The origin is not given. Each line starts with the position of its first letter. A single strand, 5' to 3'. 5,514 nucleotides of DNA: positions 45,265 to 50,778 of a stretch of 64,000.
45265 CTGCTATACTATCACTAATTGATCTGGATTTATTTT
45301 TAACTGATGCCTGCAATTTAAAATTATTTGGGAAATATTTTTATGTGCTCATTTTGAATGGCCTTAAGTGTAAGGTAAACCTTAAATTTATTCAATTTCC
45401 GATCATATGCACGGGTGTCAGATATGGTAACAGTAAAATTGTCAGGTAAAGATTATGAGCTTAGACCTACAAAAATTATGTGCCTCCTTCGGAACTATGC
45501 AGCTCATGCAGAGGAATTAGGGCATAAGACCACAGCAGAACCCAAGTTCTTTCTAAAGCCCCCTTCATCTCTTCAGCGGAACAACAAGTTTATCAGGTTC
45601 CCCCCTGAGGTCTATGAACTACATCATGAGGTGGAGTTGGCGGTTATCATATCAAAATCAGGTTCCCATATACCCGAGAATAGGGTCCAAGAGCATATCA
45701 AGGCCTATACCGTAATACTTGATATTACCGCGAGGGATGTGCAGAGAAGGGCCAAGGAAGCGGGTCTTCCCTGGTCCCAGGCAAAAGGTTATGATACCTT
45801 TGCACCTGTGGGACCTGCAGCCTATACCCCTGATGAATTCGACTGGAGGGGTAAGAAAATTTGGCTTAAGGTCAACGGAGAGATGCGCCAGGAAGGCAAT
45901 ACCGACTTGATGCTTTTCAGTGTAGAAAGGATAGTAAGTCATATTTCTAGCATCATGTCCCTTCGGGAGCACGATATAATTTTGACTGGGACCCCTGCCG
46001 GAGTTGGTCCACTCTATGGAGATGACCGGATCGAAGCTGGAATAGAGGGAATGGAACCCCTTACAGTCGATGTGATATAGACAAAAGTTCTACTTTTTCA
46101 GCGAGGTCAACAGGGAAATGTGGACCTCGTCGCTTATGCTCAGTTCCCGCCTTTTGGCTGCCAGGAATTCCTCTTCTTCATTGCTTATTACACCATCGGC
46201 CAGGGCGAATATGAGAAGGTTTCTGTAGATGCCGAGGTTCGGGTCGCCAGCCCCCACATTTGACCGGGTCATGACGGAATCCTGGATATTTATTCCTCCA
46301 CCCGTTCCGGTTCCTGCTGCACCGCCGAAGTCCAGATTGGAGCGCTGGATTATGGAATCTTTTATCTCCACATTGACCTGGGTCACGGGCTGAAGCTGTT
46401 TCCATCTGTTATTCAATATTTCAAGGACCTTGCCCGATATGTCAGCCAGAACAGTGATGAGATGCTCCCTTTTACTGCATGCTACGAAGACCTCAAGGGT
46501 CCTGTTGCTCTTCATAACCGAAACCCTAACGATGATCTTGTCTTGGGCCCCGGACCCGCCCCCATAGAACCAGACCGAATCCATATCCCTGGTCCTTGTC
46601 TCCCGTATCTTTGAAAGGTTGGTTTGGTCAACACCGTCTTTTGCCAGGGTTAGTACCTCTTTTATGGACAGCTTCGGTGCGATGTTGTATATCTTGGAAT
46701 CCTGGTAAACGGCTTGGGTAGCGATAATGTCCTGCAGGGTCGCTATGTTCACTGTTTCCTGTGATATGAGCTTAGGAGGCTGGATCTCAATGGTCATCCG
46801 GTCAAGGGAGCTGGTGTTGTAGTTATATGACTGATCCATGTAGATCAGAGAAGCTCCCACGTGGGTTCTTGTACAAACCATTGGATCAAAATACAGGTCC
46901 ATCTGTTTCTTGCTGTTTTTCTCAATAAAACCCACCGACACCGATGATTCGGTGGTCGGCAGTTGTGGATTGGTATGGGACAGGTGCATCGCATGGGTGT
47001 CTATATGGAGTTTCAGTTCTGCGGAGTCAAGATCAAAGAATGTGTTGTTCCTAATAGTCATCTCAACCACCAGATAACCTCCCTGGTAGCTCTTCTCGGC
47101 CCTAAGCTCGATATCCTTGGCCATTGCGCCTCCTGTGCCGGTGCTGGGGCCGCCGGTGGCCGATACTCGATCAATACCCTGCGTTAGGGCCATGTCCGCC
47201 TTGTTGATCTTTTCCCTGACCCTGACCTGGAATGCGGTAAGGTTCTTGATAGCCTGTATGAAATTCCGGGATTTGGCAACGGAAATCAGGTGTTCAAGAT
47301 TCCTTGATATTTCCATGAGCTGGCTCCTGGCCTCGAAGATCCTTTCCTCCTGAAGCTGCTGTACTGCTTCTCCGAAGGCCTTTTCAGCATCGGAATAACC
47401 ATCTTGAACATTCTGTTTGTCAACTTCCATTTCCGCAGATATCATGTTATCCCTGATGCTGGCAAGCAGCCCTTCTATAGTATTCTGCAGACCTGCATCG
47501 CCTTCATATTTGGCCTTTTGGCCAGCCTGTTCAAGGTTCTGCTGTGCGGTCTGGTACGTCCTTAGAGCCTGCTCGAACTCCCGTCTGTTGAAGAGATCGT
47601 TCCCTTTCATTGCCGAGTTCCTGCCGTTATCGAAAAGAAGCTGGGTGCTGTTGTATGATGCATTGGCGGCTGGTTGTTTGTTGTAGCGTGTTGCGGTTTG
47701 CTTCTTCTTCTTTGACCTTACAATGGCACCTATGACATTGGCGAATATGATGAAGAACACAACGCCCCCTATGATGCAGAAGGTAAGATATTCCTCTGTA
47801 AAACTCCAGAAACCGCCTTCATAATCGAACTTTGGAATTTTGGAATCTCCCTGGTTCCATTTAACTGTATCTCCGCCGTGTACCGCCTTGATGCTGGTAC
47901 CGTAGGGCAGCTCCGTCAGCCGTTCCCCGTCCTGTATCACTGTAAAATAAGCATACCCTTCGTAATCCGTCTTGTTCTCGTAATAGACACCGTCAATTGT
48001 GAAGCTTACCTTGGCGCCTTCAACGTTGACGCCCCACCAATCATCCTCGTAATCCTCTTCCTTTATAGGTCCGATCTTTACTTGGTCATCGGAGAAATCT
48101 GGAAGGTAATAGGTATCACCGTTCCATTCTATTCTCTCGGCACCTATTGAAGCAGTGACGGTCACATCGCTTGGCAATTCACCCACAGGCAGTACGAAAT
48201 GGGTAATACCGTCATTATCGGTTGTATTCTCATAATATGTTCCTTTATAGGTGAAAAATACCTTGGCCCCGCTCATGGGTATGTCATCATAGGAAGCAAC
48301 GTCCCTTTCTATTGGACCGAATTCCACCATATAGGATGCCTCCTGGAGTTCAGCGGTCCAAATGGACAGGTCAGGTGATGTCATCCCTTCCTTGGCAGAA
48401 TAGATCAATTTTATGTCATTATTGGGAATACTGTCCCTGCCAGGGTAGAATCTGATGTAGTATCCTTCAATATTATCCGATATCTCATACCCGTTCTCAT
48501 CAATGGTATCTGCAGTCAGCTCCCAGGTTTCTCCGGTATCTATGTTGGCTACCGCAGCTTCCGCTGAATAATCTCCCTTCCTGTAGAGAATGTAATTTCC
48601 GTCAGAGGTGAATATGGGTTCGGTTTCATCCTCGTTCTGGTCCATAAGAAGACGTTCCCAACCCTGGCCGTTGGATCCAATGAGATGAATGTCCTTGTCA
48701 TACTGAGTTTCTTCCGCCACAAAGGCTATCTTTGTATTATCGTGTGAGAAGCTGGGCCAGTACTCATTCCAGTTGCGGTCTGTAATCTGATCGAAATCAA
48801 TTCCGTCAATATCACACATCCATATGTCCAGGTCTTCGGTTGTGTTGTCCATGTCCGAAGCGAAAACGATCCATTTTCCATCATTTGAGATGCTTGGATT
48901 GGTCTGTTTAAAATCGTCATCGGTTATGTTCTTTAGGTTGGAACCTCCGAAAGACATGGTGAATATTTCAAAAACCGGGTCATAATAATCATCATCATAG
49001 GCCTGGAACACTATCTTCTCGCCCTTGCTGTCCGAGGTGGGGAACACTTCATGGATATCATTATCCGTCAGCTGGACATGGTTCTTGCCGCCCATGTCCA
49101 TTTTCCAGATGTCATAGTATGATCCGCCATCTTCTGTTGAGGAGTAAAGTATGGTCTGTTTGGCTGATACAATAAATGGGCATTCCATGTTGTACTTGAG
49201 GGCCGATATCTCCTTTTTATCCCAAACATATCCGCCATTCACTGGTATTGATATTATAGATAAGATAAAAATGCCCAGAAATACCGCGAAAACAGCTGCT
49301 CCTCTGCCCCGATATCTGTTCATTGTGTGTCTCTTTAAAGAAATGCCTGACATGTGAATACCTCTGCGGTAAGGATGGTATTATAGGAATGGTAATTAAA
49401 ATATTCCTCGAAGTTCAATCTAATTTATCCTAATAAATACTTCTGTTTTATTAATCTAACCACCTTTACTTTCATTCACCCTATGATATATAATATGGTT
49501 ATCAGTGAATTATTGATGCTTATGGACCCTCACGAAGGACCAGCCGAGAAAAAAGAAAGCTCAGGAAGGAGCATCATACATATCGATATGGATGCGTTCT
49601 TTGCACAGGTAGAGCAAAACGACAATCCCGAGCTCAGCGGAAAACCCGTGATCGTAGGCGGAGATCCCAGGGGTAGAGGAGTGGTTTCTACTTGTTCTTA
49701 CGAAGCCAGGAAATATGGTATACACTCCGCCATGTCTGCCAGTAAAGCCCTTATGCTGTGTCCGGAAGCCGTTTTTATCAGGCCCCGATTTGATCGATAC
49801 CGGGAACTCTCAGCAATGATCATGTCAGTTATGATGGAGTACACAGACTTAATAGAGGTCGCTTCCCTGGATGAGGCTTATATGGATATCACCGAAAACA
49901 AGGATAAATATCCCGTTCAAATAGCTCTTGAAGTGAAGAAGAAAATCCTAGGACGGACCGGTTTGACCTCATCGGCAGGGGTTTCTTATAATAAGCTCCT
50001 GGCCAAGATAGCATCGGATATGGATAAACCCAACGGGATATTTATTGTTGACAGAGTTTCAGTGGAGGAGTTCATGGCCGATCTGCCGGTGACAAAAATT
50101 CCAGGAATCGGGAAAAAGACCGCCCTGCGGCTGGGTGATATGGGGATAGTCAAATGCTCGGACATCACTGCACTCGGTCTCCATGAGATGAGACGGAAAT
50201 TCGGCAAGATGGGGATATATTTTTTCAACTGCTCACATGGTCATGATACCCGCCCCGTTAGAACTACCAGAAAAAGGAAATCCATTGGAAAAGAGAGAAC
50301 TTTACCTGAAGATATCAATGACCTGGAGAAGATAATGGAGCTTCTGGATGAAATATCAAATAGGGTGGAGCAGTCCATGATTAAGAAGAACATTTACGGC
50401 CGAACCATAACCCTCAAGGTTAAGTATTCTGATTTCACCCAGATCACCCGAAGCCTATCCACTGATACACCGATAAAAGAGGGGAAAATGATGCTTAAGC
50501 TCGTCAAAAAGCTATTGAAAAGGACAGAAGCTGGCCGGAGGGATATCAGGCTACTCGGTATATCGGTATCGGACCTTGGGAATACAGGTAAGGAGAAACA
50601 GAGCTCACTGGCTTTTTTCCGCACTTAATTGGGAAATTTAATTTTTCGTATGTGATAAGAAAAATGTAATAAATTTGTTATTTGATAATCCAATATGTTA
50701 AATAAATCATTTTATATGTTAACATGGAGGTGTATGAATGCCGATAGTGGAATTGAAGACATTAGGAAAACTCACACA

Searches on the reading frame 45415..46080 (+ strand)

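Call 44: search_protein_families(library=pfam, proteins=[window:45415-46080:+], max_evalue=0.001)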
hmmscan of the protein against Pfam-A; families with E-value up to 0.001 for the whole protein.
window:45415-46080:+ (221 aa): 1 family
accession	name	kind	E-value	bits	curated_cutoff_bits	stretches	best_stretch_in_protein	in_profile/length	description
PF01557.24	FAA_hydrolase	-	6.6e-56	189.8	23.9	1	20-220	1-213/214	Fumarylacetoacetate (FAA) hydrolase C-terminal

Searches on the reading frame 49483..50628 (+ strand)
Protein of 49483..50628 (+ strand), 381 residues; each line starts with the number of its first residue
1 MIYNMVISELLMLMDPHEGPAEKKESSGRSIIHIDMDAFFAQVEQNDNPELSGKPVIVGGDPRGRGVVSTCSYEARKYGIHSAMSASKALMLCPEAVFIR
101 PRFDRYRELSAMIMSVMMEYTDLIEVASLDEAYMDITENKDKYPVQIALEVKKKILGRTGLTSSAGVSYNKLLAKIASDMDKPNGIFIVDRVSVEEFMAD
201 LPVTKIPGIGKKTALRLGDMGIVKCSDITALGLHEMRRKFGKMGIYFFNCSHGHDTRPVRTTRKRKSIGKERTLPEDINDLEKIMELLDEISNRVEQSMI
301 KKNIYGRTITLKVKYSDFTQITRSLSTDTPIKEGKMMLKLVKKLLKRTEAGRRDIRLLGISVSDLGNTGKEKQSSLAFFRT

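Call 44: search_protein_families(library=pfam, proteins=[window:49483-50628:+], max_evalue=0.001)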
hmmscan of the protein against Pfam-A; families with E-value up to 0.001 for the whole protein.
window:49483-50628:+ (381 aa): 4 families
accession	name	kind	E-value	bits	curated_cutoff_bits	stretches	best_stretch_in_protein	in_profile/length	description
PF00817.25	IMS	-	9e-50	168.9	23.2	1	34-179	1-148/148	impB/mucB/samB family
PF11799.13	IMS_C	-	9.9e-27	94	20.7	1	265-375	1-108/109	impB/mucB/samB family C-terminal domain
PF11798.14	IMS_HHH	-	2.9e-08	33.9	24.4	1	193-222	3-32/32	IMS family HHH motif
PF21999.2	IMS_HHH_1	-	1.2e-07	32.5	27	1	205-255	2-53/53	DNA polymerase-iota, thumb domain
